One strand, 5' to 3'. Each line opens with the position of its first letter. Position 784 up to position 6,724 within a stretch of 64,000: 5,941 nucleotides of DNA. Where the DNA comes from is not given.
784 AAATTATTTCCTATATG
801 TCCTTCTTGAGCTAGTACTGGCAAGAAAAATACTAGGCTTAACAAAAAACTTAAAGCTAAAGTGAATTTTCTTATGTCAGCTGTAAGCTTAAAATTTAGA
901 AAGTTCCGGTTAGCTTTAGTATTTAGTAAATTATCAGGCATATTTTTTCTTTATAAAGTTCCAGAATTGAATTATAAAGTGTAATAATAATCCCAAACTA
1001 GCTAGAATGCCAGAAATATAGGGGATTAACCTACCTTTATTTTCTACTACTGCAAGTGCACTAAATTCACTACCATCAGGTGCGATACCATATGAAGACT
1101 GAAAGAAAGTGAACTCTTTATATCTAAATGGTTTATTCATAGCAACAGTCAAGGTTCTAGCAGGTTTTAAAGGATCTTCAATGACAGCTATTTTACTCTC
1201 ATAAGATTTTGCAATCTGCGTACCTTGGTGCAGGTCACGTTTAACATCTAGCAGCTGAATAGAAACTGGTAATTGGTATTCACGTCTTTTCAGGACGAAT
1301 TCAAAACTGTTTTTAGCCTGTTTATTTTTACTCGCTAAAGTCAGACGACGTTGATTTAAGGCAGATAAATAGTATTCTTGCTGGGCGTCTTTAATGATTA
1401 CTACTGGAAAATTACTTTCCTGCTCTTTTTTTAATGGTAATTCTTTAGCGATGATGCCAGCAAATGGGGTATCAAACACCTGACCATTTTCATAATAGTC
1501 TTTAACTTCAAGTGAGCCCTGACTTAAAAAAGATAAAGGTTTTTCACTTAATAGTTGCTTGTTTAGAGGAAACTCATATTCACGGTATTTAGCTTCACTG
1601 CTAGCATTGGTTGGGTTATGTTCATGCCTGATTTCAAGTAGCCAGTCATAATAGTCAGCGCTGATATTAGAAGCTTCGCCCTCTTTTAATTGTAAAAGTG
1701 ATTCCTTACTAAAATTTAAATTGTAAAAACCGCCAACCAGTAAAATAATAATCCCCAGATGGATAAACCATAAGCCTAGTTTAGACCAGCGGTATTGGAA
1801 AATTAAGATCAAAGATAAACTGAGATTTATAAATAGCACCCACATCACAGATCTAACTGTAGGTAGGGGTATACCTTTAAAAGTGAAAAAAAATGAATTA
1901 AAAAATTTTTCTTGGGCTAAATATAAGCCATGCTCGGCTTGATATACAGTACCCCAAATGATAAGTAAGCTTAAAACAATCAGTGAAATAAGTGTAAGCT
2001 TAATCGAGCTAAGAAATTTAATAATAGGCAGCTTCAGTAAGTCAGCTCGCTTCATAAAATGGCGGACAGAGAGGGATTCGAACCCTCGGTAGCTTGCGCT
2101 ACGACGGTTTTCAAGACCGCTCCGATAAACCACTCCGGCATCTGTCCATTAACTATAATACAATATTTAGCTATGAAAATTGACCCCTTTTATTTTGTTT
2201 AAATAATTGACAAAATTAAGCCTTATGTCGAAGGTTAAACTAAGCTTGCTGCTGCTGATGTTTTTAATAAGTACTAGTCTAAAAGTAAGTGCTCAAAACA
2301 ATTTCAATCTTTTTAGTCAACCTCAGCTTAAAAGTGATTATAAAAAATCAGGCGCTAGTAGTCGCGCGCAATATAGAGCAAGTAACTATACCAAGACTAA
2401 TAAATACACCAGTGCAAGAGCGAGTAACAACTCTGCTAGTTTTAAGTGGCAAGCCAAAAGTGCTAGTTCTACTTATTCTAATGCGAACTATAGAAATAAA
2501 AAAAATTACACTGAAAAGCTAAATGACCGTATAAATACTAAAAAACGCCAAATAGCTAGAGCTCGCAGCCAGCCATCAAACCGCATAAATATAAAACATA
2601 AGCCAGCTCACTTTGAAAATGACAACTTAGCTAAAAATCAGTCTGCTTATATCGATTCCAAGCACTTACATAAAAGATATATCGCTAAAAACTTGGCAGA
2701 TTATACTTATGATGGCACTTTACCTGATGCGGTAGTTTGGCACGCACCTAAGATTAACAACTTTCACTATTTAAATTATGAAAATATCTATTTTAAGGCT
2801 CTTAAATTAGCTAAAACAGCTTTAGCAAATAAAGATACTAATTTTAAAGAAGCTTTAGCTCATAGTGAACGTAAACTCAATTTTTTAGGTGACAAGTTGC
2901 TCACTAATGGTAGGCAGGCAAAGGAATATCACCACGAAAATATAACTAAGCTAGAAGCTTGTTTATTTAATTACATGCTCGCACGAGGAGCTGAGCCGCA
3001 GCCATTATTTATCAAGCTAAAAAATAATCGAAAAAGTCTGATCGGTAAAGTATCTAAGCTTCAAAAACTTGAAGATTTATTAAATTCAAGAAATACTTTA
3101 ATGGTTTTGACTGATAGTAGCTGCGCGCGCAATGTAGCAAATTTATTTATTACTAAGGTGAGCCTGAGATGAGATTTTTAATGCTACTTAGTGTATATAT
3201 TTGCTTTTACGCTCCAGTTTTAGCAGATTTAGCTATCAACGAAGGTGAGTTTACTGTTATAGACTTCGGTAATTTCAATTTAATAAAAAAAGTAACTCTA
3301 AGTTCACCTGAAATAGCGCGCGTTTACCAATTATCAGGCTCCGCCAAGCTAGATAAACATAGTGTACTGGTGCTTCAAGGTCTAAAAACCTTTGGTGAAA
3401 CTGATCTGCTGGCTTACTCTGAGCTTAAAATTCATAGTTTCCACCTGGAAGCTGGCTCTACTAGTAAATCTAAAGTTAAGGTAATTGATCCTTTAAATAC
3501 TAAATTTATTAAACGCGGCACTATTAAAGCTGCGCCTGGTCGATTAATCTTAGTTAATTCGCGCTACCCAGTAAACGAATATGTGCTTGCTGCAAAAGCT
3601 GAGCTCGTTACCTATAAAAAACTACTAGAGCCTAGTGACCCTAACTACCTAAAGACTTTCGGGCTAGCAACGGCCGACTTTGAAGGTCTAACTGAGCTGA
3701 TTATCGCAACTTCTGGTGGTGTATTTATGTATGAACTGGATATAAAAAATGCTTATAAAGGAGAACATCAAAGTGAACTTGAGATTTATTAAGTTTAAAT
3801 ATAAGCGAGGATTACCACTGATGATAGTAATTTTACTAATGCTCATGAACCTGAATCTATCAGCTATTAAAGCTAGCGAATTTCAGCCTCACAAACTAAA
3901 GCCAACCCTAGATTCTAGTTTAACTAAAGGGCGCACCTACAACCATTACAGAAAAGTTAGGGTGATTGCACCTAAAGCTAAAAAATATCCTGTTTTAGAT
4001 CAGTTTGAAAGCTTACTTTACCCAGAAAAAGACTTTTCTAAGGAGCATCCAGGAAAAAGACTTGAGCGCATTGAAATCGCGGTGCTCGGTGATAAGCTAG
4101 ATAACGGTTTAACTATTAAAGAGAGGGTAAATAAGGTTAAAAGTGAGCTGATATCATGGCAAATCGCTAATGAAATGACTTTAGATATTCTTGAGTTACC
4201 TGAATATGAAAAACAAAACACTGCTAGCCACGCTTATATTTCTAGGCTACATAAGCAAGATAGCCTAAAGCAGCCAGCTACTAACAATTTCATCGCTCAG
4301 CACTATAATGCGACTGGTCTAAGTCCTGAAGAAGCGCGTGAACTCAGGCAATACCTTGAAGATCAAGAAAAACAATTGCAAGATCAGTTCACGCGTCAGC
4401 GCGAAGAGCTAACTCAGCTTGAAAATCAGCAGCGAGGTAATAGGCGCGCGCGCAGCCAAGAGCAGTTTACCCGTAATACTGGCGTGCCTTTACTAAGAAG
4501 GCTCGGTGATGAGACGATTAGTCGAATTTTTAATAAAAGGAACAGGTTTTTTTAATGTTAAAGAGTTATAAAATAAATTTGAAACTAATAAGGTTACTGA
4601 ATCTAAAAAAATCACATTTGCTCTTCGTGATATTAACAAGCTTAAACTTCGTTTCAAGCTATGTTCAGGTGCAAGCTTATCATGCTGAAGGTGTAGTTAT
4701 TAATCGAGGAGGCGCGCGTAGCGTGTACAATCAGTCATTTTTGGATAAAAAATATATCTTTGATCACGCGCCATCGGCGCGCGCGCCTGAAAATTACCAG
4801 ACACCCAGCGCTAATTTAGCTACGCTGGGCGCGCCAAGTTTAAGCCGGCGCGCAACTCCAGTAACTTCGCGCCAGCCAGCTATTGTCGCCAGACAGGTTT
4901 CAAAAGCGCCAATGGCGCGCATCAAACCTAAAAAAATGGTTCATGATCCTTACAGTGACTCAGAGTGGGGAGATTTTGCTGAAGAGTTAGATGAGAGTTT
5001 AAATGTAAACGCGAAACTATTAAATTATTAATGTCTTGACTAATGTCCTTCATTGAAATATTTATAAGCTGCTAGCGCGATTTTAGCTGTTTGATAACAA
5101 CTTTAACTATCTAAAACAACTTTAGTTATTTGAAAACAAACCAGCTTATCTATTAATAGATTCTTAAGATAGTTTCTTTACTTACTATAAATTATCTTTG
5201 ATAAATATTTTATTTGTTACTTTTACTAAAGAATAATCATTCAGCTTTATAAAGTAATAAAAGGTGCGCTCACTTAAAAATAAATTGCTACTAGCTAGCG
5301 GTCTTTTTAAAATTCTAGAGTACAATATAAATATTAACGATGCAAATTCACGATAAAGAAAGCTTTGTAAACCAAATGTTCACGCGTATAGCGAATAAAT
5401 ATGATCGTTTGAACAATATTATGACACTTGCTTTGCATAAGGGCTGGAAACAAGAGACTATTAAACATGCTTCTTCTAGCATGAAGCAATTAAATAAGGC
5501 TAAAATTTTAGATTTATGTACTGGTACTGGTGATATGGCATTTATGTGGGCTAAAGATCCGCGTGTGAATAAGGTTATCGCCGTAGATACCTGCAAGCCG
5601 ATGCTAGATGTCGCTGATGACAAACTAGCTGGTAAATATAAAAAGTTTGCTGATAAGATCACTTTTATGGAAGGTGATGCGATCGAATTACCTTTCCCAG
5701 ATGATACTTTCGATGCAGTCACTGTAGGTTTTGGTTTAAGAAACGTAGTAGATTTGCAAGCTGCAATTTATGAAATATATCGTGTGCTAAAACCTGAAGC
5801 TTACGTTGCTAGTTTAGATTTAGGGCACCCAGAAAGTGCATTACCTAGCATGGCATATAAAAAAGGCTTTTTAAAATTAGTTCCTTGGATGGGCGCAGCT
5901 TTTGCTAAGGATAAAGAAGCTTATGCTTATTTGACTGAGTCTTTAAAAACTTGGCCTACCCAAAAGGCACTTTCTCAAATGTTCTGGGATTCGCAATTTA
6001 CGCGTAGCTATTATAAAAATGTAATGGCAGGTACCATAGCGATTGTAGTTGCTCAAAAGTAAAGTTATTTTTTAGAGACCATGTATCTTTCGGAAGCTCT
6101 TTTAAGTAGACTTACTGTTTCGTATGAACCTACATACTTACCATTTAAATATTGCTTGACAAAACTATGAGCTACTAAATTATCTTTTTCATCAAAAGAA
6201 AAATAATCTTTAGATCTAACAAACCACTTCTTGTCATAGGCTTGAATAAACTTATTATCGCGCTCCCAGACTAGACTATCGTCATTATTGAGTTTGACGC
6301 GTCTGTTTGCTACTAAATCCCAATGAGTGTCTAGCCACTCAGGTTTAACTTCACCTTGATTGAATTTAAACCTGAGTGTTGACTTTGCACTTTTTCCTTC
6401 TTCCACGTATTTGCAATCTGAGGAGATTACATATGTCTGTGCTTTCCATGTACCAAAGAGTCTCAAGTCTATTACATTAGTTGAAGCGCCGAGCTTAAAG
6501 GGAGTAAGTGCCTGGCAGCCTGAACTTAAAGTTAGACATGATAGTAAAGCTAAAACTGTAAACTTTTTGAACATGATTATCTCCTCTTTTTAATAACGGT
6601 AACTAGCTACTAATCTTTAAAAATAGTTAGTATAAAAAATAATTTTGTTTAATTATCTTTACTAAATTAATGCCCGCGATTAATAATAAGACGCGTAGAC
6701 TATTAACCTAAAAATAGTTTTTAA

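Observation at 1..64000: Strong over-representation of the palindrome GCGCGC (often extended to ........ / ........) in a ~30 % G+C genome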

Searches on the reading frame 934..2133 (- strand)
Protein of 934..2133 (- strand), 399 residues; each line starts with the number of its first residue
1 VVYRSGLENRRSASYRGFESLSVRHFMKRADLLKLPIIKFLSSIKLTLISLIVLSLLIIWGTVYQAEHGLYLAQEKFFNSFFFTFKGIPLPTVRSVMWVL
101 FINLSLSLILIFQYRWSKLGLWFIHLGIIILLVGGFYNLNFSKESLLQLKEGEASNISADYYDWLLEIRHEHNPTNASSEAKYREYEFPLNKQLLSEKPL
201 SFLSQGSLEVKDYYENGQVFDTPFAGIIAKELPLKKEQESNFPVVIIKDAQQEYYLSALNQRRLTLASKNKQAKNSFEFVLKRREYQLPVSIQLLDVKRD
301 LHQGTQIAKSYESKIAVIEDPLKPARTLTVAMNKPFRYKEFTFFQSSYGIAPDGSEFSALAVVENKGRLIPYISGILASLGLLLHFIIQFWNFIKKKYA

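Call 22: search_protein_families(library=pfam, proteins=[window:934-2133:-], max_evalue=0.01)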
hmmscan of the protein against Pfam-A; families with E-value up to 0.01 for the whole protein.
window:934-2133:- (399 aa): 1 family
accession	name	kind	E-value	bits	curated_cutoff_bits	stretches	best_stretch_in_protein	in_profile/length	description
PF05140.19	ResB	-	2.3e-14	53.5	24.6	2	279-351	196-268/486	ResB-like family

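Call 55: find_encoding_contigs(protein=window:934-2133:-, flank=10000, max_places=6)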
Protein window:934-2133:- (399 aa): no gene with exactly this product is on record in the collection.

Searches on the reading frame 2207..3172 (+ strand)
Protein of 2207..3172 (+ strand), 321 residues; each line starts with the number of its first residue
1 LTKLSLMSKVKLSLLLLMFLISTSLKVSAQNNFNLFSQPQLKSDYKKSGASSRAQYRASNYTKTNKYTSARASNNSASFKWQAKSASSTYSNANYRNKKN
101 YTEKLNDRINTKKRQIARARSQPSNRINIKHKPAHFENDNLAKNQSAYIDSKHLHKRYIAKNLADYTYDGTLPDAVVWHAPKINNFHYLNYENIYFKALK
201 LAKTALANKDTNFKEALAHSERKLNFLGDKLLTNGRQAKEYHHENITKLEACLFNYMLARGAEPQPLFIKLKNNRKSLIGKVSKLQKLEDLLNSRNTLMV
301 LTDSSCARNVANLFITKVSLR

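Call 6: search_protein_families(library=ncbifam, proteins=[window:2207-3172:+])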
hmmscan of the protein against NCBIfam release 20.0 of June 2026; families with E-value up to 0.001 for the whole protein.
window:2207-3172:+ (321 aa): 0 families

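Call 22: search_protein_families(library=pfam, proteins=[window:2207-3172:+], max_evalue=0.01)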
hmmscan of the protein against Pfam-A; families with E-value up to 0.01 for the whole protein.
window:2207-3172:+ (321 aa): 0 families

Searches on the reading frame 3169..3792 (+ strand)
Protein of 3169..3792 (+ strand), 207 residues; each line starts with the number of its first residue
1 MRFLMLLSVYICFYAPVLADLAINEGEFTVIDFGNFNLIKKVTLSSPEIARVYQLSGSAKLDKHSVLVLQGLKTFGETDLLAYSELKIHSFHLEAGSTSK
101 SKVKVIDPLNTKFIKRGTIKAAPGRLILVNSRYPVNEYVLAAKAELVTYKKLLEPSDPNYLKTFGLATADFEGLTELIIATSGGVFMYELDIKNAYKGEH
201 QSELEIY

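Call 22: search_protein_families(library=pfam, proteins=[window:3169-3792:+], max_evalue=0.01)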
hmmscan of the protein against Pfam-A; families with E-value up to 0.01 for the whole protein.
window:3169-3792:+ (207 aa): 0 families

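Call 56: find_encoding_contigs(protein=window:3169-3792:+, flank=10000, max_places=6)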
Protein window:3169-3792:+ (207 aa): 3 contigs read that carry it; 2 places shown.
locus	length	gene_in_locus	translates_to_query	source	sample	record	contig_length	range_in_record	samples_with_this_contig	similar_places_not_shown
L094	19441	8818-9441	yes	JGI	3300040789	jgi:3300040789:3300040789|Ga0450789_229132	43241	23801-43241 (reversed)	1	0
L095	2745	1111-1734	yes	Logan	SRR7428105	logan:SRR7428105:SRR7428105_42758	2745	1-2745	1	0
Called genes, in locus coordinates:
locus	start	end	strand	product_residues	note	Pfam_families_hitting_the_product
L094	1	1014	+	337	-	?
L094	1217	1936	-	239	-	-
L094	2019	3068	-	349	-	-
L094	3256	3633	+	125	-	-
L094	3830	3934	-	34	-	-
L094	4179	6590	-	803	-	PF01578:Cytochrom_C_asm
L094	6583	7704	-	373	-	PF05140:ResB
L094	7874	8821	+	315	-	-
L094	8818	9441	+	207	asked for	-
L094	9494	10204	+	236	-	-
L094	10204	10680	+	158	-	-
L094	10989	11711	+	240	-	PF01209:Ubie_methyltran, PF13489:Methyltransf_23 (weak), PF13847:Methyltransf_31, PF08241:Methyltransf_11, PF08242:Methyltransf_12, PF13649:Methyltransf_25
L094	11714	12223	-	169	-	-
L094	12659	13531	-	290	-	PF00849:PseudoU_synth_2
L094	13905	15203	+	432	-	PF02812:ELFV_dehydrog_N, PF00208:ELFV_dehydrog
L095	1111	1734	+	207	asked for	-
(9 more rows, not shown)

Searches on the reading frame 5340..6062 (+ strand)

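Call 22: search_protein_families(library=pfam, proteins=[window:5340-6062:+], max_evalue=0.01)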
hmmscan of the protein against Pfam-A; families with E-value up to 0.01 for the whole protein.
window:5340-6062:+ (240 aa): 7 families
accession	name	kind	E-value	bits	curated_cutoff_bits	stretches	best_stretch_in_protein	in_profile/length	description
PF01209.24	Ubie_methyltran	-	7.6e-59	199.3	20.1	1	6-240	5-233/233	ubiE/COQ5 methyltransferase family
PF13649.12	Methyltransf_25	-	3.8e-18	66.4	27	1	56-152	1-95/97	Methyltransferase domain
PF08241.18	Methyltransf_11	-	4.9e-18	66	21.2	1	57-156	1-93/95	Methyltransferase domain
PF13847.12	Methyltransf_31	-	4.2e-13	49.7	27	1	53-177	4-127/145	Methyltransferase domain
PF08242.18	Methyltransf_12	-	5.9e-11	43.4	30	1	57-155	1-97/98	Methyltransferase domain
PF13489.12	Methyltransf_23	-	1.4e-06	28.6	27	1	50-162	20-120/164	Methyltransferase domain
PF12847.13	Methyltransf_18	-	0.0045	17.5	27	1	53-139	15-99/151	Methyltransferase domain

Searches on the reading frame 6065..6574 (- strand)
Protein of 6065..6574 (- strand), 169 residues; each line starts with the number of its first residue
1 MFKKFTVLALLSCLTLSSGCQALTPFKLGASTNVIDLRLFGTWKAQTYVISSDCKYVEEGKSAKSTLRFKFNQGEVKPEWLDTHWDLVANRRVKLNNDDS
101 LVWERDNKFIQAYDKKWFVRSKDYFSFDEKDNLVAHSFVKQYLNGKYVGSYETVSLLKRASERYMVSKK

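Call 22: search_protein_families(library=pfam, proteins=[window:6065-6574:-], max_evalue=0.01)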
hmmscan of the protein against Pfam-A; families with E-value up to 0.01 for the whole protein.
window:6065-6574:- (169 aa): 1 family
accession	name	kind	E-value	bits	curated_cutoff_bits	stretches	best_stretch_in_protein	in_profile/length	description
PF12950.13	TaqI_C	-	0.0074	17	26.5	1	104-151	46-93/118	TaqI-like C-terminal specificity domain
